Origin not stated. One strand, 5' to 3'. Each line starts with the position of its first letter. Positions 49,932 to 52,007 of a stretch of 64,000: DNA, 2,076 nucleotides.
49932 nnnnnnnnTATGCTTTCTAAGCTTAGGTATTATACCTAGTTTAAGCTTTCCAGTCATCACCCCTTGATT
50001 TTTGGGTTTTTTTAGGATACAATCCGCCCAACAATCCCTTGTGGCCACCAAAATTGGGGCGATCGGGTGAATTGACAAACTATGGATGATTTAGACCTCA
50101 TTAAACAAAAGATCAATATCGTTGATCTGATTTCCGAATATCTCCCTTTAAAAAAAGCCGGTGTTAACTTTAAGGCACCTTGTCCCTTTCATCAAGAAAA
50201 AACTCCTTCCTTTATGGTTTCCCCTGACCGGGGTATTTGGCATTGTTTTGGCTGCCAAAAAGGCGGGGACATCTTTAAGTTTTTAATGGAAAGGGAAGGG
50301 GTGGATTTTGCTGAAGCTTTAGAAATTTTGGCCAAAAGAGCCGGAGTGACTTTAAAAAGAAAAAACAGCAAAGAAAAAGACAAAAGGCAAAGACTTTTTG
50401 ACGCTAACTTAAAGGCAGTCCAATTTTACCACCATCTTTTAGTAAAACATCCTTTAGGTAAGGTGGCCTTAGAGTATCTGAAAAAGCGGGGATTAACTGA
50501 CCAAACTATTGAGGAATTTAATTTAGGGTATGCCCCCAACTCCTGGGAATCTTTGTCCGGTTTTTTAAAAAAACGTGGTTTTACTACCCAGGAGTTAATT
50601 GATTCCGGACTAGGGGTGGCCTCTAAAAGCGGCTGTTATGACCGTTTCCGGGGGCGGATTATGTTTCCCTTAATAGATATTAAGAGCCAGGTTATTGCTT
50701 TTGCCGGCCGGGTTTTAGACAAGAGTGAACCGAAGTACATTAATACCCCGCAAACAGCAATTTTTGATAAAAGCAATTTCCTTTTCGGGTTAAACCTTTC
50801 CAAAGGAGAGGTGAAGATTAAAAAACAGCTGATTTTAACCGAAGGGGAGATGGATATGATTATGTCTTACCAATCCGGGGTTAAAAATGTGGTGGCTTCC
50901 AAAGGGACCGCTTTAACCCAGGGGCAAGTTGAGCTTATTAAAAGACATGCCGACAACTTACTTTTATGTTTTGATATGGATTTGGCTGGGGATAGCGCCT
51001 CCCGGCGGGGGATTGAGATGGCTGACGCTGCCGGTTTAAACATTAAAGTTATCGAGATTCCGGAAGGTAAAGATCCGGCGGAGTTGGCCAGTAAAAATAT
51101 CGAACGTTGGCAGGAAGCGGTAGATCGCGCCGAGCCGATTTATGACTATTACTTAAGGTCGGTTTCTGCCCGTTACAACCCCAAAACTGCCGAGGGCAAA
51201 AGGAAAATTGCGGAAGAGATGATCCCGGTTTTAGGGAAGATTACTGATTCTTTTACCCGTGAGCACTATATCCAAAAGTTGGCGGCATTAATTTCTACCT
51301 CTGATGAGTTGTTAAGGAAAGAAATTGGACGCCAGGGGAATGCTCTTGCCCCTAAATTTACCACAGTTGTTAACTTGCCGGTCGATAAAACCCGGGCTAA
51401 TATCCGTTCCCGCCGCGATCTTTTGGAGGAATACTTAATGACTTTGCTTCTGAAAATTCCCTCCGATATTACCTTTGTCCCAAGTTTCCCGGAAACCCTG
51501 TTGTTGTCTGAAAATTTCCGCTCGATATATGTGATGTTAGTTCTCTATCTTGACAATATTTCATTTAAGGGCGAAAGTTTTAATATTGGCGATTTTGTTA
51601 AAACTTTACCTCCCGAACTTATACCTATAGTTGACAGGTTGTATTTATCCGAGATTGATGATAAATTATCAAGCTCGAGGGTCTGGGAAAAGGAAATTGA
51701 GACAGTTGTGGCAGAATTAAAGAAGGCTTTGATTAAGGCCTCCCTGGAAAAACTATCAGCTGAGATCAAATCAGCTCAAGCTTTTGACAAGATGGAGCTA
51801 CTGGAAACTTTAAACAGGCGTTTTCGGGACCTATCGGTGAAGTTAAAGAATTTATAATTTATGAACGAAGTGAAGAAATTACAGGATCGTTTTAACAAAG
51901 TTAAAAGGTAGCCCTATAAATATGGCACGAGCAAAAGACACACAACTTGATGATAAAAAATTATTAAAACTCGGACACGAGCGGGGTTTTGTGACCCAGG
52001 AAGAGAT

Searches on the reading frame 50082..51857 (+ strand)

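Call 14: search_protein_families(library=ncbifam, proteins=[window:50082-51857:+], max_evalue=0.00001)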
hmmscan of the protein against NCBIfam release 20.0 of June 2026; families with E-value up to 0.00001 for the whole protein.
window:50082-51857:+ (591 aa): 2 families
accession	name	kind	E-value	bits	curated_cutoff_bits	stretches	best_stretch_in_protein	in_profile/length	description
TIGR01391.1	dnaG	equivalog_domain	1.2e-132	442.7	283.6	1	5-403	8-413/414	DNA primase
TIGR00646.1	MG010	hypoth_equivalog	4.7e-16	59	260.65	1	160-346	32-211/218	DNA primase-like protein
